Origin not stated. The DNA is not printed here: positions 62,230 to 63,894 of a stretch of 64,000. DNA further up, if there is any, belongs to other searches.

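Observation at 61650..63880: Compact AT-richer islet encoding a coupled ABC-type ATPase plus small-protein operon: candidate undescribed defence-like system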

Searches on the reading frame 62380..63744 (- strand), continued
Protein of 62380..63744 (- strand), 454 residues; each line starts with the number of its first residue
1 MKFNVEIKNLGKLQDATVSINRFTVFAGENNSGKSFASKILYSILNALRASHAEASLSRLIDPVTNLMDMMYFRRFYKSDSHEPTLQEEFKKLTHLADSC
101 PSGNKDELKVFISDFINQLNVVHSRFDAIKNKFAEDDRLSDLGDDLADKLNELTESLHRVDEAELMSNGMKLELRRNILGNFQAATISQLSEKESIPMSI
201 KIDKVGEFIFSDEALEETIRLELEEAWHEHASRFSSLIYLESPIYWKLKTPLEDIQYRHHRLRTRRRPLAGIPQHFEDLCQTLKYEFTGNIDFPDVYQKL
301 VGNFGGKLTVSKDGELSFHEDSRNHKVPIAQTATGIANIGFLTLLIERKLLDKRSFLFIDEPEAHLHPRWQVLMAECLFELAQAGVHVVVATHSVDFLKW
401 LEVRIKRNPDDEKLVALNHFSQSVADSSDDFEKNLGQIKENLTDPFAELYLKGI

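Call 98: search_dna_similar(query=window:62380-63744:-, collection=plasmids, mode=protein, max_evalue=0.00001, max_rows=15)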
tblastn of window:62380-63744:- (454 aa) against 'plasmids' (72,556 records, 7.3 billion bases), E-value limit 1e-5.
Records with a match: 33; places in all: 33; records where one place covers at least 80% of the query: 2.
Best place of each record, by identity: <60% 33.
By first word of the organism name: Klebsiella 13; Escherichia 7; Pseudanabaena 2; Clostridium 2; Bacillus 1; Polaromonas 1; Bernardetia 1; Methylomonas 1; Comamonas 1; Acinetobacter 1; and 3 more.
By predicted mobility (MOB-suite, as given by PLSDB): non-mobilizable 23; conjugative 6; mobilizable 4.
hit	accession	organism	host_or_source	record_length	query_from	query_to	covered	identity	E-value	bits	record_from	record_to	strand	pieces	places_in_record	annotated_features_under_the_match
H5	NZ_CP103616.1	Klebsiella pneumoniae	Homo sapiens,blood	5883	5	452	99%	24.3%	2e-11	74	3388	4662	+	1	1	AAA family ATPase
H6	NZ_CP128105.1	Bacillus cereus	bacterial isolate,grassland soil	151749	7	449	98%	23.3%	7e-23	109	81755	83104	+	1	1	AAA family ATPase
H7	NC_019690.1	Pseudanabaena sp. PCC 7367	-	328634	271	412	31%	34.5%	1e-10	71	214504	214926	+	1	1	AAA family ATPase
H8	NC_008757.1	Polaromonas naphthalenivorans CJ2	-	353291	305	417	25%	41.4%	9e-12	75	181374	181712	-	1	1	ATP-binding protein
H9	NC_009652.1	Klebsiella pneumoniae subsp. pneumoniae MGH 78578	-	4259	272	405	30%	33.8%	4e-8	63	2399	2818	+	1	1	AAA family ATPase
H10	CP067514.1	Klebsiella pneumoniae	Homo sapiens,other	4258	272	405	30%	33.8%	5e-8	63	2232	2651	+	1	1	AAA family ATPase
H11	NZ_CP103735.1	Klebsiella pneumoniae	Homo sapiens,blood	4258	272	405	30%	33.8%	5e-8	63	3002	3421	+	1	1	AAA family ATPase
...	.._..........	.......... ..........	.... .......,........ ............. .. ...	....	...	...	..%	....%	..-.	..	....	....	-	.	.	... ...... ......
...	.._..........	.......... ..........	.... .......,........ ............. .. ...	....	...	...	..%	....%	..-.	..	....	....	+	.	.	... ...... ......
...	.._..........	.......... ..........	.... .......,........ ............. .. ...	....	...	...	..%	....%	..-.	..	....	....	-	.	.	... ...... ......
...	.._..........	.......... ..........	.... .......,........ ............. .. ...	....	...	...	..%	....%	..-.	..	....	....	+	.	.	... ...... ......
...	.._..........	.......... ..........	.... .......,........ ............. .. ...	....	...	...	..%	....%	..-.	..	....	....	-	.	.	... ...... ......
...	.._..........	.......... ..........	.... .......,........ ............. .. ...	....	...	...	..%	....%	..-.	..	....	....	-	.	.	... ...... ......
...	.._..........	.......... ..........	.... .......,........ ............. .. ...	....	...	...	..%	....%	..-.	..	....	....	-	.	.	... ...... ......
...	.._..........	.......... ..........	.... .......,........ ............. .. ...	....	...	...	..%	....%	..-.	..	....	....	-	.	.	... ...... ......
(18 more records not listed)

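Call 99: get_annotated_region(hit=H6, flank=3000)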
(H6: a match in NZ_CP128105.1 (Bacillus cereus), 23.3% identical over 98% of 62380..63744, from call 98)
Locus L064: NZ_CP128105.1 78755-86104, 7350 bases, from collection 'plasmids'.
description: Bacillus cereus strain D5_B_69 plasmid unnamed1, complete sequence
organism: Bacillus cereus (NCBI taxid 1396)
taxonomy: Bacteria; Bacillota; Bacilli; Bacillales; Bacillaceae; Bacillus; Bacillus cereus
host: -; source: bacterial isolate,grassland soil; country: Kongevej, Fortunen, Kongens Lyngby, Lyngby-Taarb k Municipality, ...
typing (MOB-suite, as given by PLSDB): non-mobilizable; replicon rep_cluster_1869
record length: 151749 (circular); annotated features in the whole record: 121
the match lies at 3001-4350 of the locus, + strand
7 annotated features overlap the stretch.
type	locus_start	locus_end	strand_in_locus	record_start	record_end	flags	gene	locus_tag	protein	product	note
CDS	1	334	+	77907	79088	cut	-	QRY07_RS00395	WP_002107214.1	FtsK/SpoIIIE domain-containing protein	-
CDS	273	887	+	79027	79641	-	-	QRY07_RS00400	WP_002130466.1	replication-relaxation family protein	-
CDS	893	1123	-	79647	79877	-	-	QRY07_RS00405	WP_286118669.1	helix-turn-helix transcriptional regulator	-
CDS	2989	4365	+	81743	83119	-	-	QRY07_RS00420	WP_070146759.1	AAA family ATPase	-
CDS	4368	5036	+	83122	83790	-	-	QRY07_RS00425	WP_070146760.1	hypothetical protein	-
CDS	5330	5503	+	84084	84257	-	-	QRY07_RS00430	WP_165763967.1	hypothetical protein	-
CDS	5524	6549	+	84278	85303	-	-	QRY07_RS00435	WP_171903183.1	serine hydrolase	-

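Call 100: get_annotated_region(hit=H5, flank=2500)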
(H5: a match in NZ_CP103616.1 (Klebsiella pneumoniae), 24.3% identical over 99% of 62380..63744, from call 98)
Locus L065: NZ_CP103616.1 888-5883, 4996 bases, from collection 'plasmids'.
description: Klebsiella pneumoniae strain 3571 plasmid pMB6975_2, complete sequence
organism: Klebsiella pneumoniae (NCBI taxid 573)
taxonomy: Bacteria; Pseudomonadota; Gammaproteobacteria; Enterobacterales; Enterobacteriaceae; Klebsiella; Klebsiella pneumoniae
host: -; source: Homo sapiens,blood; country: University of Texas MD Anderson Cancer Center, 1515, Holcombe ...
typing (MOB-suite, as given by PLSDB): mobilizable; relaxase MOBP
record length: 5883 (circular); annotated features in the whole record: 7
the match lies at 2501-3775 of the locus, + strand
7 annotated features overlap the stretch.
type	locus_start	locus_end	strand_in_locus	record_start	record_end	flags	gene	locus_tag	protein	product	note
CDS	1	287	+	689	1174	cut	-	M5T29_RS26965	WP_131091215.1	MbeB family mobilization protein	-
CDS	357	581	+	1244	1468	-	-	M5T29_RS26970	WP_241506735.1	MbeD family mobilization/exclusion protein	-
CDS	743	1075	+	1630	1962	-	-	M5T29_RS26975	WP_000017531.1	type II toxin-antitoxin system RelE/ParE family toxin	-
CDS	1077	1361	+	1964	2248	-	nadS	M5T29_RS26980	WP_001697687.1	NadS family protein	-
CDS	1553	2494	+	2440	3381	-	-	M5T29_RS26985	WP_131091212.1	replication initiation protein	-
CDS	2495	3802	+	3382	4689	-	-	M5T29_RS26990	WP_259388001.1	AAA family ATPase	-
CDS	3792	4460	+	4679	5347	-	-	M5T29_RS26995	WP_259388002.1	hypothetical protein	-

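Call 101: get_annotated_region(hit=H1, flank=3000)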
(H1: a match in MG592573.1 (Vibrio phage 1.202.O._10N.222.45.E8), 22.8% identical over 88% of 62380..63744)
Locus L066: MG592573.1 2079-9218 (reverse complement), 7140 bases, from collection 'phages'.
description: Vibrio phage 1.202.O._10N.222.45.E8, partial genome.
organism: Vibrio phage 1.202.O._10N.222.45.E8 (NCBI taxid 1881262)
taxonomy: Viruses; Duplodnaviria; Heunggongvirae; Uroviricota; Caudoviricetes; Peduoviridae; Canoevirus; Canoevirus canoe
host: Vibrio cyclitrophicus; source: iron chloride precipitation of 0.2um-filtered seawater, resuspended in oxalate solution; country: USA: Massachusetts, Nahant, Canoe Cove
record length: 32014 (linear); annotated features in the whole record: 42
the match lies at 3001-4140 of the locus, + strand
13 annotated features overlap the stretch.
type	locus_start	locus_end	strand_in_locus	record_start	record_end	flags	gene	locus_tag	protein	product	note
CDS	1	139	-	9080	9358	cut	-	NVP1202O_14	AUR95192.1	hypothetical protein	NVP1202O_14; tara_best_match:OM-RGC.v1.031732021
CDS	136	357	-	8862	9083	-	-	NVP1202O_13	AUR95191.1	hypothetical protein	NVP1202O_13; aclame_best_match:protein:proph:169051; tara_best_match:OM-RGC.v1.034434982; ...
CDS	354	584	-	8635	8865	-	-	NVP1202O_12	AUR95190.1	hypothetical protein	NVP1202O_12; aclame_best_match:protein:proph:172183; tara_best_match:OM-RGC.v1.034075718; cvp_best_match:RF_PEP_17975116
CDS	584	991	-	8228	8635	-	-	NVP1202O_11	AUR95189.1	coil containing protein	NVP1202O_11; tara_best_match:OM-RGC.v1.024268268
CDS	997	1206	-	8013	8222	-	-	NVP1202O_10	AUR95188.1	hypothetical protein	NVP1202O_10; egg:none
CDS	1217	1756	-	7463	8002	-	-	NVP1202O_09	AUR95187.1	regulatory protein CII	NVP1202O_09; aclame_best_match:protein:proph:176026; tara_best_match:OM-RGC.v1.020727682; ...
CDS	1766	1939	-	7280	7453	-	-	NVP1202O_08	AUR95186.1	hypothetical protein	NVP1202O_08; tara_best_match:OM-RGC.v1.038128605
CDS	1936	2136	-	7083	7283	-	-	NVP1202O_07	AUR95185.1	hypothetical protein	NVP1202O_07; aclame_best_match:protein:proph:174078; tara_best_match:OM-RGC.v1.035569398; ...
CDS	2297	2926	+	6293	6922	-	-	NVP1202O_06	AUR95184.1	CI repressor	NVP1202O_06; aclame_best_match:protein:proph:164499; tara_best_match:OM-RGC.v1.016440437; ...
CDS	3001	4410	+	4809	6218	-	-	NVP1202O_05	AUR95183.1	AAA domain protein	NVP1202O_05; tara_best_match:OM-RGC.v1.002332198; pfam:PF13304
CDS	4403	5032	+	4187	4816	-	-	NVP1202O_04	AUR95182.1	hypothetical protein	NVP1202O_04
CDS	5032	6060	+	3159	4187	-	-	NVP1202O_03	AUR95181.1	DNA breaking-rejoining enzyme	NVP1202O_03; aclame_best_match:protein:proph:164506; tara_best_match:OM-RGC.v1.004711837; ...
CDS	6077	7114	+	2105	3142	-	-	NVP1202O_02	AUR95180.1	hypothetical protein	NVP1202O_02; aclame_best_match:protein:plasmid:24367; tara_best_match:OM-RGC.v1.004697219; egg:ENOG4111HU7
